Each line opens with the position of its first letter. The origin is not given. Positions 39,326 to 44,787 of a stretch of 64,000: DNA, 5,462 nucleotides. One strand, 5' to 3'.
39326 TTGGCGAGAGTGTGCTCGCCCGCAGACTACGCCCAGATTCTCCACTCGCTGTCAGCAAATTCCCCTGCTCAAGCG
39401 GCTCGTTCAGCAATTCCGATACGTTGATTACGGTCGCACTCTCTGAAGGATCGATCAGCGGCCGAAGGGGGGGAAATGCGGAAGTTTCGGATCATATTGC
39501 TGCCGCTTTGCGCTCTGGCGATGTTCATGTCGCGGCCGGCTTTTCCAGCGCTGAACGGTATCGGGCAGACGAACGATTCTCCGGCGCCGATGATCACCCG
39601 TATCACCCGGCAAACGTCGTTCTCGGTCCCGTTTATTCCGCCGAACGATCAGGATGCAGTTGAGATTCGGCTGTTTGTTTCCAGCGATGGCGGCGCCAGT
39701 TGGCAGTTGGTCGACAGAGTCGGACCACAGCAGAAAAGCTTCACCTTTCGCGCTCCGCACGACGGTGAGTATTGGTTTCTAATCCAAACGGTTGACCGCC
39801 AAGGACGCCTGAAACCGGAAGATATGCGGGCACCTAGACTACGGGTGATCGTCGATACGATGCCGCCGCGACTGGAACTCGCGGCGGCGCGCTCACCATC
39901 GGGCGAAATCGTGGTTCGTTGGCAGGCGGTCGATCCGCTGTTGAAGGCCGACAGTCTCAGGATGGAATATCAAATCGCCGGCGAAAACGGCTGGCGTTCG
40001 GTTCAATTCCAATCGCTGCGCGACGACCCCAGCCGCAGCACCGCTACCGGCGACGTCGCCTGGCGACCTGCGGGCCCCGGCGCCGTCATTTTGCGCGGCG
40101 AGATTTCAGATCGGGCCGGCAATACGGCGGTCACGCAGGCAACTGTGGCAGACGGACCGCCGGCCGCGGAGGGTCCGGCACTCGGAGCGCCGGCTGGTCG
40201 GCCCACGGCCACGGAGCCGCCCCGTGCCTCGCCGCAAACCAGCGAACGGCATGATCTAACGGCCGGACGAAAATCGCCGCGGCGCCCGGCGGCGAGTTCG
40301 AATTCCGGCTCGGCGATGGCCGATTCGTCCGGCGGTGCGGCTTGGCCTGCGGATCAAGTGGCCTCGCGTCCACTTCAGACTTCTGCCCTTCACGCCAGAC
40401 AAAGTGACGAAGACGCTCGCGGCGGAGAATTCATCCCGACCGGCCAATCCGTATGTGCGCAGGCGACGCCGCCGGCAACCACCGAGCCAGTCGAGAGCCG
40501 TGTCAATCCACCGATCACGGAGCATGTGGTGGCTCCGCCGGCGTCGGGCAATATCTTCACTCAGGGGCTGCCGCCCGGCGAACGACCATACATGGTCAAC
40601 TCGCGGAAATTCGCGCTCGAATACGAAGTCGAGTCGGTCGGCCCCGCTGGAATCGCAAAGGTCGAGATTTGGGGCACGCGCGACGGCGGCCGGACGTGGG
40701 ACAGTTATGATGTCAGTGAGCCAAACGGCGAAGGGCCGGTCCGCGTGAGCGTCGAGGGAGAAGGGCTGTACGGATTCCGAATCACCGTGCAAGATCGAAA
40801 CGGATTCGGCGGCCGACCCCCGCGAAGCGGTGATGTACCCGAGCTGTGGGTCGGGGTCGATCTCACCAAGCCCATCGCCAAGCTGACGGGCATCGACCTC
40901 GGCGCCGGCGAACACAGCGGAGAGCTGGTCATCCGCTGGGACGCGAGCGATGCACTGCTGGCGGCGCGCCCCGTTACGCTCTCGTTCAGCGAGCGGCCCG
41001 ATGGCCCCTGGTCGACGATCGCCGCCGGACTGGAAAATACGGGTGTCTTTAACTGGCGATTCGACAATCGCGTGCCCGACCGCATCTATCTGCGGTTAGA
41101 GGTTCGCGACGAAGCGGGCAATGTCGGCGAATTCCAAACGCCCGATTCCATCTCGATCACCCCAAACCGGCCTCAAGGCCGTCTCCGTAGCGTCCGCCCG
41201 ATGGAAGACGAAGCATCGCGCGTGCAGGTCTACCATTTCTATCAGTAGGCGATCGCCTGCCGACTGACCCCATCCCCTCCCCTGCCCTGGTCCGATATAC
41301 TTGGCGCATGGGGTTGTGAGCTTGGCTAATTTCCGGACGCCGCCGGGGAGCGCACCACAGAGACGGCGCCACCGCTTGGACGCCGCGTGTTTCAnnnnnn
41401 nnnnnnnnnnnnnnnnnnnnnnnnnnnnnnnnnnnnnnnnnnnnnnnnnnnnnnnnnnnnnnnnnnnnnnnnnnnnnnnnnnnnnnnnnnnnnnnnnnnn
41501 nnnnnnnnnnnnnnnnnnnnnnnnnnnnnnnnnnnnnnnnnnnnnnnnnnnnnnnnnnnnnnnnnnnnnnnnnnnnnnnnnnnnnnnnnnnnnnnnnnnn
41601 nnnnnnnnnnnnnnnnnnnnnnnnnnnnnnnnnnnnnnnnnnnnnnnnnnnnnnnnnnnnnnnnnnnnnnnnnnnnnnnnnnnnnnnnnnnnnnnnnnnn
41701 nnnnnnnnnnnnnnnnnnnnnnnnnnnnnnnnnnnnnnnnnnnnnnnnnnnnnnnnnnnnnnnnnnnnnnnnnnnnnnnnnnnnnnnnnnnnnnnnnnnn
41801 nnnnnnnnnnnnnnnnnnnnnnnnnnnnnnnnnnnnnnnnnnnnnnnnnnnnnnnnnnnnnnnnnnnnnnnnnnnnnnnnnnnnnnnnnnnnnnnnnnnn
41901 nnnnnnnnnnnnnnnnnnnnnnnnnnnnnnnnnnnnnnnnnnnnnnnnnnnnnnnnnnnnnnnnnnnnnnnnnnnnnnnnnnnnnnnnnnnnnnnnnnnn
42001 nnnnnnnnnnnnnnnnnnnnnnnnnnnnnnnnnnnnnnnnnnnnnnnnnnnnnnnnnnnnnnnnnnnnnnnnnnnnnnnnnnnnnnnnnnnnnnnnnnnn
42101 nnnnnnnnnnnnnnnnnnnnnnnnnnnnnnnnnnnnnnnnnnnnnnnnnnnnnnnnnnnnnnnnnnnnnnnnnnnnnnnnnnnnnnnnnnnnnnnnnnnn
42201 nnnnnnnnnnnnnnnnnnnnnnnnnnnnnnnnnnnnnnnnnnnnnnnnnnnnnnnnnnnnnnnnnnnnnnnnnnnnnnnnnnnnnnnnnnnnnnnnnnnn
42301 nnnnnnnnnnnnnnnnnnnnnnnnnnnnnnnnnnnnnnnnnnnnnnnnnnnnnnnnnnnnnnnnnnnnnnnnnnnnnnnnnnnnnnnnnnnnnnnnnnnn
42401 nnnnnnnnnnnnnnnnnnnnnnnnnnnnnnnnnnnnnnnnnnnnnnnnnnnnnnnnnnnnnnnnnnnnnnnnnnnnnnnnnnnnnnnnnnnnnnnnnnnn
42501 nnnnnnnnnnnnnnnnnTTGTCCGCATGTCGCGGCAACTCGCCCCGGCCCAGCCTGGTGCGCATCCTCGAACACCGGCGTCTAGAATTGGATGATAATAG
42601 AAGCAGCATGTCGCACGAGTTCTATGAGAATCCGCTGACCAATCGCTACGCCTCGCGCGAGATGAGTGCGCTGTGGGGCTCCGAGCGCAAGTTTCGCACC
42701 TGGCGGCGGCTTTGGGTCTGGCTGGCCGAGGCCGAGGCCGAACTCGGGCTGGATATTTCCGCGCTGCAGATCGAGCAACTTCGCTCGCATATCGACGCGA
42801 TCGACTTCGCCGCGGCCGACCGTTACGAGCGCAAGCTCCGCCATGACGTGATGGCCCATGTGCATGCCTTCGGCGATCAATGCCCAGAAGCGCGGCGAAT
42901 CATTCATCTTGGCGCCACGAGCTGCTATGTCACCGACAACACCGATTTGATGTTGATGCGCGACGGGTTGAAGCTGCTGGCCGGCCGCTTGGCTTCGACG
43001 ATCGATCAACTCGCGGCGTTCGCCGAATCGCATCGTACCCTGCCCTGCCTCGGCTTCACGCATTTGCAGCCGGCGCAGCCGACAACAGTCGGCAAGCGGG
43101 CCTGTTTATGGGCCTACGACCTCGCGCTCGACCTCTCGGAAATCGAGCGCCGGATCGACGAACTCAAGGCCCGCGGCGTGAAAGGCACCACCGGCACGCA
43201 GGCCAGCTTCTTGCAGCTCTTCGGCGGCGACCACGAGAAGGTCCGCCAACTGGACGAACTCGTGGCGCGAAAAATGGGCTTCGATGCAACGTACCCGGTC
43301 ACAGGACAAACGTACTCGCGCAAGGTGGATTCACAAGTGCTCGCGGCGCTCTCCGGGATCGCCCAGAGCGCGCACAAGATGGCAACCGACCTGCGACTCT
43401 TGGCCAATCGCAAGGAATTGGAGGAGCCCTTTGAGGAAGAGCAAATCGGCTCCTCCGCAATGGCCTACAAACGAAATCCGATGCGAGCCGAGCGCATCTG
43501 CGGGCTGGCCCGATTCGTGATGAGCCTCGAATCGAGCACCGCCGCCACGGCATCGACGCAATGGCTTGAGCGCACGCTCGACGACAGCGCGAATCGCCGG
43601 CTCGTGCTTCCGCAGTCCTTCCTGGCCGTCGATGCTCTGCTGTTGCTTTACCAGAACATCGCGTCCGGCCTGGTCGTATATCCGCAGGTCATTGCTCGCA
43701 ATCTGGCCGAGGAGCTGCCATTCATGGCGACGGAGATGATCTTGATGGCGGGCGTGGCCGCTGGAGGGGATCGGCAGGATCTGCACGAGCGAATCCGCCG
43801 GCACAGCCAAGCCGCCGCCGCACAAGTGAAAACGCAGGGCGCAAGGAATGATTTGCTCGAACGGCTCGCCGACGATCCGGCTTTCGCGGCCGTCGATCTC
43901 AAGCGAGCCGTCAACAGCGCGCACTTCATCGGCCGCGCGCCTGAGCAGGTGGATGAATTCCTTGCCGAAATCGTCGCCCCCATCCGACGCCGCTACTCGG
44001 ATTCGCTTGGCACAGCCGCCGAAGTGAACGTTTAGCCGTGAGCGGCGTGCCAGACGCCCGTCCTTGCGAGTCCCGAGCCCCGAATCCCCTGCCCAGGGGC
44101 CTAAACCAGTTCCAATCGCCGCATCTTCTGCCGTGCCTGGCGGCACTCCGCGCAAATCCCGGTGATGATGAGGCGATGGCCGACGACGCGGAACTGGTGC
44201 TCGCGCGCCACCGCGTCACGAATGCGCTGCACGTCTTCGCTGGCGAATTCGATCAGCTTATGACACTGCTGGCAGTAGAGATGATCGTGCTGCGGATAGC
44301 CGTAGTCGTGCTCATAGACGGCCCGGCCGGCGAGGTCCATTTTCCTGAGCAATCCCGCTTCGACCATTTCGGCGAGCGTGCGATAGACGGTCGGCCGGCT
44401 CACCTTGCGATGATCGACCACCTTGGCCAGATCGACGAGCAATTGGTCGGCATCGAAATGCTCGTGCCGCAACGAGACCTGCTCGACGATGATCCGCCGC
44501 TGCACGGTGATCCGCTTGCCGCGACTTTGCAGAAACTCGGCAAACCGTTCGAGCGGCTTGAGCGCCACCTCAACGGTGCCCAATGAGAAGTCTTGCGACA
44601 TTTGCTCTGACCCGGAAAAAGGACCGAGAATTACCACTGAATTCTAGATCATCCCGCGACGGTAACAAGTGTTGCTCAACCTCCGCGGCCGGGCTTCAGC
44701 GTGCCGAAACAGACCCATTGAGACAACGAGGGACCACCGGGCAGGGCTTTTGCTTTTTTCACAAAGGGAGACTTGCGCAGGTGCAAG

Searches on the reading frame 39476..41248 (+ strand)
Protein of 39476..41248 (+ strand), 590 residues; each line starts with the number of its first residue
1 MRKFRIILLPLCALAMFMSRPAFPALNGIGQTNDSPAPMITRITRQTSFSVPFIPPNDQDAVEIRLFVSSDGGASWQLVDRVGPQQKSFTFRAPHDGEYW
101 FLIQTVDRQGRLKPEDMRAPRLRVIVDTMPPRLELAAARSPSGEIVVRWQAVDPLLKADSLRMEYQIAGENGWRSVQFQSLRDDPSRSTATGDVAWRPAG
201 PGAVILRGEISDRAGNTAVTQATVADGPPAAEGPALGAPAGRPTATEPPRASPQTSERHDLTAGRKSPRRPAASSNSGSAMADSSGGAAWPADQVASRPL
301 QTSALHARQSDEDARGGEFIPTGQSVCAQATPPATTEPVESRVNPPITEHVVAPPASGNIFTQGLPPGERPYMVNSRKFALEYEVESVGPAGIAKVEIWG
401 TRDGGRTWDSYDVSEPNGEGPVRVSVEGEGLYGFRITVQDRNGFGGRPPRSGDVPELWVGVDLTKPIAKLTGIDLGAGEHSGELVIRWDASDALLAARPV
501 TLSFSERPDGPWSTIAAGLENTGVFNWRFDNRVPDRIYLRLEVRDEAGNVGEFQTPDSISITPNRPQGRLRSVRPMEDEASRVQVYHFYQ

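Call 12: search_protein_families(library=pfam, proteins=[window:39476-41248:+], max_evalue=0.001)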
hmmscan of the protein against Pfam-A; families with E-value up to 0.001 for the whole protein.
window:39476-41248:+ (590 aa): 0 families

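Call 91: search_protein_families(library=pfam, proteins=[window:39476-41248:+], max_evalue=1)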
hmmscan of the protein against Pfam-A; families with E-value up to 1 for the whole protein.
window:39476-41248:+ (590 aa): 3 families
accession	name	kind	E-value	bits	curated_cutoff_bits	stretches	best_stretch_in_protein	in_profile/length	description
PF02012.26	BNR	-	0.02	15.2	27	0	67-78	1-12/12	BNR/Asp-box repeat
PF15902.12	Sortilin-Vps10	-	0.048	12.9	33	0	63-79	376-392/446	Sortilin, neurotensin receptor 3,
PF12245.14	Big_3_2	-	0.058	14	23.3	0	194-222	86-117/122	Bacterial Ig-like domain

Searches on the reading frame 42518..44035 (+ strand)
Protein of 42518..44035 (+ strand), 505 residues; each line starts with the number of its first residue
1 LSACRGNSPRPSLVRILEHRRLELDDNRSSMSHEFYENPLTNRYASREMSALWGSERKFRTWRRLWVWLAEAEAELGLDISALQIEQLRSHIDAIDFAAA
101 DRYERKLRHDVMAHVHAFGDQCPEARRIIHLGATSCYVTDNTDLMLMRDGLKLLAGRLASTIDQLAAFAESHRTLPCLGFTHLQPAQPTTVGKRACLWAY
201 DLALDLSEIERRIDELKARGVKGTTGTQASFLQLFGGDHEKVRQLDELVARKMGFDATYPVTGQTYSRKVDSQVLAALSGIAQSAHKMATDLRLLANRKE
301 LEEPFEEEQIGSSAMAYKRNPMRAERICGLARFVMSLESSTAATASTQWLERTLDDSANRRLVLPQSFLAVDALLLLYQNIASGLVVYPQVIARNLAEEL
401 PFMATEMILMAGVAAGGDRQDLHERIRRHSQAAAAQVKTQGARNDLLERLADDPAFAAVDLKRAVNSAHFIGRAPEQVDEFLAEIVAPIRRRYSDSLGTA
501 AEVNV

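Call 12: search_protein_families(library=pfam, proteins=[window:42518-44035:+], max_evalue=0.001)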
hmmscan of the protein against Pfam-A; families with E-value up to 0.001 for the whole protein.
window:42518-44035:+ (505 aa): 2 families
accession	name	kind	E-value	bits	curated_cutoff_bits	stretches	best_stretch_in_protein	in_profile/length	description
PF00206.25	Lyase_1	-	1.6e-22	80.8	27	1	101-335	73-311/312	Lyase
PF10397.14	ADSL_C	-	3.2e-19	69.5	32.7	1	401-481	1-79/79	Adenylosuccinate lyase C-terminus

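Call 26: find_related_loci(query=window:42518-44035:+, collection=genome_contigs, flank=10000)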
Query window:42518-44035:+ (505 aa) in genome_contigs; peptide patterns used: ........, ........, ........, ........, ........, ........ (x = any residue, [..] = any of these).
600 stretches matched a pattern (row limit reached: there are more); 588 encode a relative of the query (tblastn E <= 1e-3); the best 80 are kept; 80 distinct loci.
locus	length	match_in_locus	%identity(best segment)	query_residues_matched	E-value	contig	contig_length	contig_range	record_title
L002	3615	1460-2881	78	32-505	0e+0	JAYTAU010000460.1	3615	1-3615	MAG: Planctomycetia bacterium isolate GFS_13968 GFS_13968_459, whole genome shotgun sequence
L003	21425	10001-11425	75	31-505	0e+0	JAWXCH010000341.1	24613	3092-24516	MAG: Planctomycetota bacterium isolate P2IB.134 k99_1257594, whole genome shotgun sequence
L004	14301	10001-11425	74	31-505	0e+0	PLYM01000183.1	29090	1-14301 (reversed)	MAG: Planctomycetaceae bacterium isolate palsa_1355 73.20120700_P3D.270_contig_44712, whole genome shotgun sequence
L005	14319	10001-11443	73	24-505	0e+0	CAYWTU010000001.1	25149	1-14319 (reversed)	MAG TPA_asm: uncultured Pirellulales bacterium isolate SRP150892_co2_82 genome assembly, contig: NODE_2599_length_25149_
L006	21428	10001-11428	73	30-505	0e+0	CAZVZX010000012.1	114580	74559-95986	MAG TPA_asm: uncultured Planctomycetaceae bacterium isolate binchicken_co135_9 genome assembly, contig: NODE_381_length_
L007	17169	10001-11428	72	30-505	0e+0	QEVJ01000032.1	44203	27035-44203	MAG: Planctomycetota bacterium isolate PLA5 J3_scaffold_666, whole genome shotgun sequence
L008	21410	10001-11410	75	36-505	0e+0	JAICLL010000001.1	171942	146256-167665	MAG: Pirellulales bacterium isolate GZL_HY_2_bin.141 k141_1566621_length_171942_cov_12.9975, whole genome shotgun sequen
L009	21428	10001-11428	73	30-505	0e+0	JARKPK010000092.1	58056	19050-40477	MAG: Thermoguttaceae bacterium isolate D170_maxbin.024 k141_7051, whole genome shotgun sequence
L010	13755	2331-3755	73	31-505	0e+0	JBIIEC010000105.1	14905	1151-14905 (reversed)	MAG: Pirellulaceae bacterium isolate ME2000-09-11pf_3300034094_group1_bin67 Rohwer_bin1665_scaffold_1447_c1, whole genom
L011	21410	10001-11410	72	36-505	0e+0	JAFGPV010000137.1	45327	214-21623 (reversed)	MAG: Pirellulales bacterium isolate Zod_Metabat.711 k87_8185383, whole genome shotgun sequence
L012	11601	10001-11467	70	16-505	0e+0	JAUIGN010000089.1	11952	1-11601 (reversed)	MAG: bacterium isolate Co_bin.157 NODE_29706_length_11952_cov_3.396871, whole genome shotgun sequence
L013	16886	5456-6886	71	30-505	0e+0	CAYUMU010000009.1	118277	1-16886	MAG TPA_asm: uncultured Pirellulales bacterium isolate SRP344714_co2_122 genome assembly, contig: NODE_320_length_118277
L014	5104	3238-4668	72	24-505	0e+0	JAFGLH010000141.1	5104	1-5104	MAG: Pirellulales bacterium isolate Zod_Metabat.393 k87_6313137, whole genome shotgun sequence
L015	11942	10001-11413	73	30-500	0e+0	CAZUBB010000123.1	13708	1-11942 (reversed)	MAG TPA_asm: uncultured Pirellulales bacterium isolate binchicken_co179_34 genome assembly, contig: NODE_8689_length_137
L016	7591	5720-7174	70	21-505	0e+0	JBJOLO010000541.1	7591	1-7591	MAG: Planctomycetota bacterium isolate tombigeeriver_2019_sw_WHONDRS-S19S_0020_B_bin.3 scaffold_2228817, whole genome sh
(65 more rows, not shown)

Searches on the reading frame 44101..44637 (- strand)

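Call 91: search_protein_families(library=pfam, proteins=[window:44101-44637:-], max_evalue=1)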
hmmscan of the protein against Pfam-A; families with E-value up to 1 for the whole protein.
window:44101-44637:- (178 aa): 10 families
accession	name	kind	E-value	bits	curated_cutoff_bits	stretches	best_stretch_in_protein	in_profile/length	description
PF01475.25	FUR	-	2.6e-22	79.6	23.1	1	39-158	2-120/121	Ferric uptake regulator family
PF12840.13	HTH_20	-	0.0019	18.6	27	1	69-98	23-49/51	Helix-turn-helix domain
PF09339.16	HTH_IclR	-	0.0039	17.4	22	1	70-99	21-50/52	IclR helix-turn-helix domain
PF25213.1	HVO_A0261_N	-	0.0074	16.6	35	1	74-101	31-58/86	HVO_A0261 N-terminal domain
PF12802.13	MarR_2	-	0.0091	16.6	27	1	72-99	25-52/61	MarR family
PF01978.25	TrmB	-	0.019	15.3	25.6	1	72-99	27-54/68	Sugar-specific transcriptional regulator TrmB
PF13545.12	HTH_Crp_2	-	0.02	15.3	27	1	79-98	34-53/70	Crp-like helix-turn-helix domain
PF21248.3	SoFic-like_C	-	0.061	14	27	1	71-108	34-71/76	Protein adenylyltransferase SoFic-like, C-terminal domain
PF24033.1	DUF7342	-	0.1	13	31.6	1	72-118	22-68/150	Family of unknown function (DUF7342)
PF01022.26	HTH_5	-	0.16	12.3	22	1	75-99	23-47/47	Bacterial regulatory protein, arsR family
